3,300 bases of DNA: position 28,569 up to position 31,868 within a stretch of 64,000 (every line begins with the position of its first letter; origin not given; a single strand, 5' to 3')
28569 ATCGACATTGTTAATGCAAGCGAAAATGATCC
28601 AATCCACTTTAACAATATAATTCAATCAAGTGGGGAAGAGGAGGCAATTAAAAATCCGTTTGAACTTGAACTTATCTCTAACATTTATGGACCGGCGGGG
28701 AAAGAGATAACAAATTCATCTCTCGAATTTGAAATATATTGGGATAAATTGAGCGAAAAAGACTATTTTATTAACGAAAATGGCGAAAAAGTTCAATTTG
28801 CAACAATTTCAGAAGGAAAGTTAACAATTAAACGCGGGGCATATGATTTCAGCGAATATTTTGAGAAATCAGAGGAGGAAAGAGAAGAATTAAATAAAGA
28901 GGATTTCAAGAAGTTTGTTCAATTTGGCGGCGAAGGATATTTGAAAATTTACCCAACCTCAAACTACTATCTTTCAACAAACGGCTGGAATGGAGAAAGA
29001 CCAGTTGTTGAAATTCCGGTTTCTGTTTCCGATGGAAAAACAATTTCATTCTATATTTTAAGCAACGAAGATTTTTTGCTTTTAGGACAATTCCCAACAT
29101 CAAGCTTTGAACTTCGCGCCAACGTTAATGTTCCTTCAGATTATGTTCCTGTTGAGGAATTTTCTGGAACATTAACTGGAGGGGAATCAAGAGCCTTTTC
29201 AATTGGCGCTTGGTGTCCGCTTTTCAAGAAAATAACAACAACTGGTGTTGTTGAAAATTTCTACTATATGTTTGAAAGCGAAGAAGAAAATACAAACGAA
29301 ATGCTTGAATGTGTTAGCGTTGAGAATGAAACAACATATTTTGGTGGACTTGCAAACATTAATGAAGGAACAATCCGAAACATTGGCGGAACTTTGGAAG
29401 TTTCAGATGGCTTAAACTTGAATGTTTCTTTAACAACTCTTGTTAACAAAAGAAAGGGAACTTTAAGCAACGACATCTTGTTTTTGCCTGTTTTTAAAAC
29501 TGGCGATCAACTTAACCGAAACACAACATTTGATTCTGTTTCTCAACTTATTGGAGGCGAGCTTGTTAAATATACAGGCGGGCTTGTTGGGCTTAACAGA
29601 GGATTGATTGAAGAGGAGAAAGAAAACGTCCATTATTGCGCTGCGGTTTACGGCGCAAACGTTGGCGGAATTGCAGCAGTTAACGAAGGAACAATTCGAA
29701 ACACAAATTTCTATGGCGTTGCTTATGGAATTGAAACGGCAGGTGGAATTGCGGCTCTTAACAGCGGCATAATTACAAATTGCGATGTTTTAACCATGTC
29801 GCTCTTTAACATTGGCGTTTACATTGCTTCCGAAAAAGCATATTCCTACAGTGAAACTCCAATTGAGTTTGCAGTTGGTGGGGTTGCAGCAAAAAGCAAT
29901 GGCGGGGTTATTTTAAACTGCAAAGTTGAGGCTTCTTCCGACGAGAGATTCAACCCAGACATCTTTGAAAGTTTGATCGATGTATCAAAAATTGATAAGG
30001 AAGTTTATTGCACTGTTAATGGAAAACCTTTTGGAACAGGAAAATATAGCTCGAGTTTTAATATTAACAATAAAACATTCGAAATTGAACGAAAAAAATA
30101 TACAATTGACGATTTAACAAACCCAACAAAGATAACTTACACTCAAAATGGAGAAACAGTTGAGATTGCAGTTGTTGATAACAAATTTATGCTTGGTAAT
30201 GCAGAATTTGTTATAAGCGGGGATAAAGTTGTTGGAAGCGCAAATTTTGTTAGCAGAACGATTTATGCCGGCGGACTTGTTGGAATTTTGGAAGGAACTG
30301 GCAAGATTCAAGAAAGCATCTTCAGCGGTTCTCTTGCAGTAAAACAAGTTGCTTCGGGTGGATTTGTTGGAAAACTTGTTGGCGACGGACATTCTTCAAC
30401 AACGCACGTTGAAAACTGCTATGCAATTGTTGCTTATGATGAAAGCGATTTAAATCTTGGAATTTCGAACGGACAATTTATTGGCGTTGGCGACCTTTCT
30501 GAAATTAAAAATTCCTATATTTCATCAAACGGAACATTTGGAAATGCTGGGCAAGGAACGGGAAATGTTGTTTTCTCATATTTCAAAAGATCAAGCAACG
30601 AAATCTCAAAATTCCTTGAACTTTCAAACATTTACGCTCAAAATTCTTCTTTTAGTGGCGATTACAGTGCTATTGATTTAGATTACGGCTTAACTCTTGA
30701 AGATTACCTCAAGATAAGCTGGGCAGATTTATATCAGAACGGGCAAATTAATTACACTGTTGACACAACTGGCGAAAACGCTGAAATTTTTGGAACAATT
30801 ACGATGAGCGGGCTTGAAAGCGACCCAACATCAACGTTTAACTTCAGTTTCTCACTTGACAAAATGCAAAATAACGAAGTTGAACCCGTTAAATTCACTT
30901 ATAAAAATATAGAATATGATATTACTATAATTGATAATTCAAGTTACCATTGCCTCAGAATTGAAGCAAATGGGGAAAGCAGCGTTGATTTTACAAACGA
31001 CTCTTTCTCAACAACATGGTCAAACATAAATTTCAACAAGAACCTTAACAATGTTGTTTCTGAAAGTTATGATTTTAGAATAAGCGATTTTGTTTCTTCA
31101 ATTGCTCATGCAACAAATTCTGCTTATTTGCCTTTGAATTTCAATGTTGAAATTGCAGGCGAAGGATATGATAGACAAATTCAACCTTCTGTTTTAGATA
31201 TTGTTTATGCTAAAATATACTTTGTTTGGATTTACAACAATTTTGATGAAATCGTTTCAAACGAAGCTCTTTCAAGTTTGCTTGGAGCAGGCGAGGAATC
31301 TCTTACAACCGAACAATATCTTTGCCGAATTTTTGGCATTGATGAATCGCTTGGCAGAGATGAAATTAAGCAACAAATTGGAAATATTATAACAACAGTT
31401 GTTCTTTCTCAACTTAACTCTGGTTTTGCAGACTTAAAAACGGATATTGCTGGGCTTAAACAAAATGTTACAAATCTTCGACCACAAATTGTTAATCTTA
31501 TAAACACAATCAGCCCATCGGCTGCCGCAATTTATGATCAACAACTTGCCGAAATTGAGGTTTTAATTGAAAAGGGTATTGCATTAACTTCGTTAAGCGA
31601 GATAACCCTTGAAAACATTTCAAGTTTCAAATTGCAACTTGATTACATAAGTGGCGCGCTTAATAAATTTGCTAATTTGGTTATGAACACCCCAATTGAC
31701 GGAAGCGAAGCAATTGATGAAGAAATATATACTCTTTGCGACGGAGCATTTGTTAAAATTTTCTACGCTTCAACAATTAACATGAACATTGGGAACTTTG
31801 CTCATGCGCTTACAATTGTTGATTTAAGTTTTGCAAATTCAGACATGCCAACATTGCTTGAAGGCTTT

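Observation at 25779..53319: Two-gene operon of giant paralogous lipoproteins (5,893 aa + 3,272 aa) filling 43% of the window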

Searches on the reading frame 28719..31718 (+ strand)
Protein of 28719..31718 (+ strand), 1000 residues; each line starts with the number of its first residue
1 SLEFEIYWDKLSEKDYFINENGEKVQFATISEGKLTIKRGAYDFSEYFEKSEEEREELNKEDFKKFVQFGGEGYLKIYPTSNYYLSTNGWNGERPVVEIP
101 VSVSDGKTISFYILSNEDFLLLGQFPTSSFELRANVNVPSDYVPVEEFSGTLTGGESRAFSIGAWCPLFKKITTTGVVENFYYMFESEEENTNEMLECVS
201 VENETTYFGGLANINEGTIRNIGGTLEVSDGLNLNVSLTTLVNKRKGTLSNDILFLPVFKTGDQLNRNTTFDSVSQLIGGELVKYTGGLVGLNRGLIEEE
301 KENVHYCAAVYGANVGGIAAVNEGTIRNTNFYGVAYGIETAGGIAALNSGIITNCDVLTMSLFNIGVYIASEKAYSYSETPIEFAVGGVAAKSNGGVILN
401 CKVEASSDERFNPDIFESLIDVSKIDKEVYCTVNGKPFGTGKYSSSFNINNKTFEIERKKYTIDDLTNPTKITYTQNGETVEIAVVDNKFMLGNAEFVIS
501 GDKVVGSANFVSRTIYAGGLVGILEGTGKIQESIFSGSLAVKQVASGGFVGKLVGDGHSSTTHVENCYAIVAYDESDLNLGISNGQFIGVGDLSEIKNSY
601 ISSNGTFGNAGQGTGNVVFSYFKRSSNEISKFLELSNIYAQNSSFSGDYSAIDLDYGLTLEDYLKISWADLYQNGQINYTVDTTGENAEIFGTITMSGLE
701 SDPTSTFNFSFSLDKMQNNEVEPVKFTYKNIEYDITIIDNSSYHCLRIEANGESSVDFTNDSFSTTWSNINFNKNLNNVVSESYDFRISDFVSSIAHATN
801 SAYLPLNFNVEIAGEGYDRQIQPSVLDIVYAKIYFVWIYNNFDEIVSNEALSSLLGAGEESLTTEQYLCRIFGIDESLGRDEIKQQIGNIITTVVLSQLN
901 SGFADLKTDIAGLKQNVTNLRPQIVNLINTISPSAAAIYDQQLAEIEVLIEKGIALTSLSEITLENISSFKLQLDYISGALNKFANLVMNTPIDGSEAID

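Call 25: search_protein_families(library=pfam, proteins=[window:28719-31718:+], max_evalue=1)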
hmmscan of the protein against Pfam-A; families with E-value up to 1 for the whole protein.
window:28719-31718:+ (1000 aa): 2 families
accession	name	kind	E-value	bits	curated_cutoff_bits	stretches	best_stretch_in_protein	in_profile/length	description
PF07581.17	Glug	-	3.3e-05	24.4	20.5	1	545-569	4-23/28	The GLUG motif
PF21422.2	NP_C_Orthomyx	-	0.48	10.2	27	0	201-235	130-163/200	Orthomyxovirus nucleoprotein, C-terminal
